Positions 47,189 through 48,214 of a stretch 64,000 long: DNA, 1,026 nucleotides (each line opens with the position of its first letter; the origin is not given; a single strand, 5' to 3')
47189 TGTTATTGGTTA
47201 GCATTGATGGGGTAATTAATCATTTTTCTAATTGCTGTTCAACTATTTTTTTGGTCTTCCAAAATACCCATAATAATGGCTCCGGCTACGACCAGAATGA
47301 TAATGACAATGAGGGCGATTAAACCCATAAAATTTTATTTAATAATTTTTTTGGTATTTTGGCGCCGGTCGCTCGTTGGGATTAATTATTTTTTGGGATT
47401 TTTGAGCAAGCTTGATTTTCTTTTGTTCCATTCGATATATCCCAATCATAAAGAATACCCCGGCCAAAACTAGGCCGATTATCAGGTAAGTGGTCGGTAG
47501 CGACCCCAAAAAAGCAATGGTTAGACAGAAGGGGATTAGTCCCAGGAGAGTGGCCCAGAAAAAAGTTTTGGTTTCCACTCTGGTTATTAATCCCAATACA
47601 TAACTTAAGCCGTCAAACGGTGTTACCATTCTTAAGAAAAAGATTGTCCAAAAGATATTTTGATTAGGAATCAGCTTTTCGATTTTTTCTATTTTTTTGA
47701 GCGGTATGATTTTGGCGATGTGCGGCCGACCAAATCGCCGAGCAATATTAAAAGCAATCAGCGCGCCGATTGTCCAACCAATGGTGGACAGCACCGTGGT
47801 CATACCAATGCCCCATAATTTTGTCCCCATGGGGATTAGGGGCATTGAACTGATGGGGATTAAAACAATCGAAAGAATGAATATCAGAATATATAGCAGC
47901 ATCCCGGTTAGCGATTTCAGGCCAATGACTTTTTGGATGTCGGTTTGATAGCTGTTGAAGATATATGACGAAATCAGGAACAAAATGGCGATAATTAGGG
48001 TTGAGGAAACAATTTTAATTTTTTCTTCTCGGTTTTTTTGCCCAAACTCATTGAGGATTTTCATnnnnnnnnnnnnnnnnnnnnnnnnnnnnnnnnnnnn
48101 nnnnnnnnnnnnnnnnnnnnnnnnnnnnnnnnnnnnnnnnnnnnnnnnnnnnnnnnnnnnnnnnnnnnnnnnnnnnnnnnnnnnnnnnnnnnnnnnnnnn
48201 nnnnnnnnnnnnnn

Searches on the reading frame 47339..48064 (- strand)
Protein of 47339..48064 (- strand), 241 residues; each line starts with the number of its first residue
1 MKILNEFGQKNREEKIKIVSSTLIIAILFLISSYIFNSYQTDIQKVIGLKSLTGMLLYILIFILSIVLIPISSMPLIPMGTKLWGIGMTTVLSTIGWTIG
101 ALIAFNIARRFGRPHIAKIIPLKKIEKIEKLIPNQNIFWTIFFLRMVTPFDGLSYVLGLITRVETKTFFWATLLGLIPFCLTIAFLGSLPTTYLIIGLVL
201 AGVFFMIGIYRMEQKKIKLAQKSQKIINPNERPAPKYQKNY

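Call 21: search_protein_families(library=pfam, proteins=[window:47339-48064:-], max_evalue=0.1)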
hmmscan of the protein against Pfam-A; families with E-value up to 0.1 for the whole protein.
window:47339-48064:- (241 aa): 3 families
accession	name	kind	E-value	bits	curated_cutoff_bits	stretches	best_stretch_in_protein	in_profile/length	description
PF09335.16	VTT_dom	-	5.8e-18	66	33.9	1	74-188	4-122/123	VTT domain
PF10066.14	DUF2304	-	0.0087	16.7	25.5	1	12-70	22-81/106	Uncharacterized conserved protein (DUF2304)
PF02038.21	ATP1G1_PLM_MAT8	-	0.029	14.2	26.9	1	195-222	15-44/48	ATP1G1/PLM/MAT8 family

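Call 49: find_homologous_proteins(query=window:47339-48064:-, max_evalue=1e-30)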
Query window:47339-48064:- (241 aa): 48 proteins with E <= 1e-30 among 3022 candidates.
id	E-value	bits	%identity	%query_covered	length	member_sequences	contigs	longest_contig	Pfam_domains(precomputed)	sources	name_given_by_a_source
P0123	7.6e-149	512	100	100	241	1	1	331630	PF09335.17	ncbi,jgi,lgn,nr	ncbi:MAG: VTT domain-containing protein [Patescibacteria group bacterium]|jgi:uncharacterized membra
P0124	6.8e-97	342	72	89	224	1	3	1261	PF09335.17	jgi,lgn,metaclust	metaclust:\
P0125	1.6e-84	301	69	78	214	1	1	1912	PF09335.17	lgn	-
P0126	2.6e-80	287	62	90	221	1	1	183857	PF09335.17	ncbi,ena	-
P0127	4.2e-80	287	59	90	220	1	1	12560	PF09335.17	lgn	-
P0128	8.0e-80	286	57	90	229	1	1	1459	PF09335.17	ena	-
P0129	9.0e-80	286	61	88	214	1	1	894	PF09335.17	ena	-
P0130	3.3e-79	284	62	86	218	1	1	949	PF09335.17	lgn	-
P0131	2.2e-78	281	61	87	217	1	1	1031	PF09335.17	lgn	-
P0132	3.0e-78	281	57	85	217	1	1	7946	PF09335.17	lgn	-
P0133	9.9e-78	279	59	90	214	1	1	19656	PF09335.17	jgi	jgi:uncharacterized membrane protein YdjX (TVP38/TMEM64 family)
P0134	2.7e-77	278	60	90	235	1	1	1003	PF09335.17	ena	-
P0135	1.7e-76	275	57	90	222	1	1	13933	PF09335.17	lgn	-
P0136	1.7e-75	272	58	90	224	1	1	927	PF09335.17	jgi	jgi:uncharacterized membrane protein YdjX (TVP38/TMEM64 family)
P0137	2.7e-75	271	61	86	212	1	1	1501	PF09335.17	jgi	jgi:uncharacterized membrane protein YdjX (TVP38/TMEM64 family)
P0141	1.1e-72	263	63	76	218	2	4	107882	PF09335.17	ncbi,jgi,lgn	-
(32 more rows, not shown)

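Call 50: find_encoding_contigs(protein=P0126, flank=5000, max_places=1)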
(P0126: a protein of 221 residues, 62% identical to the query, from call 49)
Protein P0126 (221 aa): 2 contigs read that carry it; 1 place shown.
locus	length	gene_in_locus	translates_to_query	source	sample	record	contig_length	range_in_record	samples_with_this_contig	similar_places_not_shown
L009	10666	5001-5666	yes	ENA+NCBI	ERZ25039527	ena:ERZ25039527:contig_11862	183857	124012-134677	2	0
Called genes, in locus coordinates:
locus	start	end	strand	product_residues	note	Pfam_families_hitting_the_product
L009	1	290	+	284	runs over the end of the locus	PF12895:ANAPC3 (faint), PF13428:TPR_14 (faint), PF00515:TPR_1 (faint), PF07719:TPR_2 (faint), PF13424:TPR_12 (faint), PF13432:TPR_16 (faint), PF14559:TPR_19 (faint), PF13431:TPR_17 (faint), +2 more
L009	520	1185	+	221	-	-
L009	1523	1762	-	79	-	-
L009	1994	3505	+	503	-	PF00474:SSF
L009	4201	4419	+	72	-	-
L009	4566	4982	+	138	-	-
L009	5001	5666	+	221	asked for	PF09335:VTT_dom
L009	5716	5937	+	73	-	-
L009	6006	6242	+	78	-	-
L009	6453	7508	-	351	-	PF13439:Glyco_transf_4, PF13477:Glyco_trans_4_2 (faint), PF13579:Glyco_trans_4_4 (weak), PF00534:Glycos_transf_1, PF13692:Glyco_trans_1_4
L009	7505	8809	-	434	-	PF13439:Glyco_transf_4, PF13477:Glyco_trans_4_2 (weak), PF13579:Glyco_trans_4_4, PF20706:GT4-conflict, PF00534:Glycos_transf_1, PF13692:Glyco_trans_1_4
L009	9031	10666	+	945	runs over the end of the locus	PF00912:Transgly, PF00905:Transpeptidase, PF17957:Big_7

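Call 51: find_encoding_contigs(protein=P0127, flank=5000, max_places=1)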
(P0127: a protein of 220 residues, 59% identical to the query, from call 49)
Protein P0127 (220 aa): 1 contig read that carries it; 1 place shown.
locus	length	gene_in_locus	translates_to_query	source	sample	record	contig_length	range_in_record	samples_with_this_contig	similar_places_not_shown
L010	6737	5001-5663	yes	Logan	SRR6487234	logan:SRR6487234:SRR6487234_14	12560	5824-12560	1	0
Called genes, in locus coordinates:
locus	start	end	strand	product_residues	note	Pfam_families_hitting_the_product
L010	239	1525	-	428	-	-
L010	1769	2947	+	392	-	PF10386:DUF2441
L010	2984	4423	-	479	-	PF01047:MarR (faint), PF13404:HTH_AsnC-type, PF13412:HTH_24, PF22451:NirdL-like_HTH (faint), PF01037:AsnC_trans_reg (faint), PF13404:HTH_AsnC-type, PF13412:HTH_24, PF01467:CTP_transf_like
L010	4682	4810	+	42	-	-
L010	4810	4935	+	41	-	-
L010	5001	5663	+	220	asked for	PF09335:VTT_dom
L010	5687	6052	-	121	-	-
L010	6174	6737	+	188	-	?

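Call 52: find_encoding_contigs(protein=P0141, flank=5000, max_places=1)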
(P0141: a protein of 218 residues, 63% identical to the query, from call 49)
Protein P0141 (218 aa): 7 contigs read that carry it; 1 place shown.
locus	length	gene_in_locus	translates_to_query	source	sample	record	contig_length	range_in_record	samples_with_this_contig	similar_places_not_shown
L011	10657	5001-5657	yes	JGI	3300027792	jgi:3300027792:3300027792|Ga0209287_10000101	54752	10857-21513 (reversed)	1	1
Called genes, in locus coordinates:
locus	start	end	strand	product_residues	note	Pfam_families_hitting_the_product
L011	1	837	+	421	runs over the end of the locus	PF13393:tRNA-synt_His, PF00587:tRNA-synt_2b, PF03129:HGTP_anticodon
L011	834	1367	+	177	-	-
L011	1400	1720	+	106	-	PF03819:MazG (weak)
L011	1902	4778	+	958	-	PF00069:Pkinase, PF07714:PK_Tyr_Ser-Thr, PF03109:ABC1 (weak)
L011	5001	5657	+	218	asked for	PF09335:VTT_dom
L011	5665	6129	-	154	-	-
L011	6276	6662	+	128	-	PF24709:DUF7670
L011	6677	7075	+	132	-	PF07883:Cupin_2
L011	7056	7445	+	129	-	PF24709:DUF7670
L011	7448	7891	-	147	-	-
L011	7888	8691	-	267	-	-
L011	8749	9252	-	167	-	-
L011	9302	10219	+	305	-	PF17164:DUF5122 (faint)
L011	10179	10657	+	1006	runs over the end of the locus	-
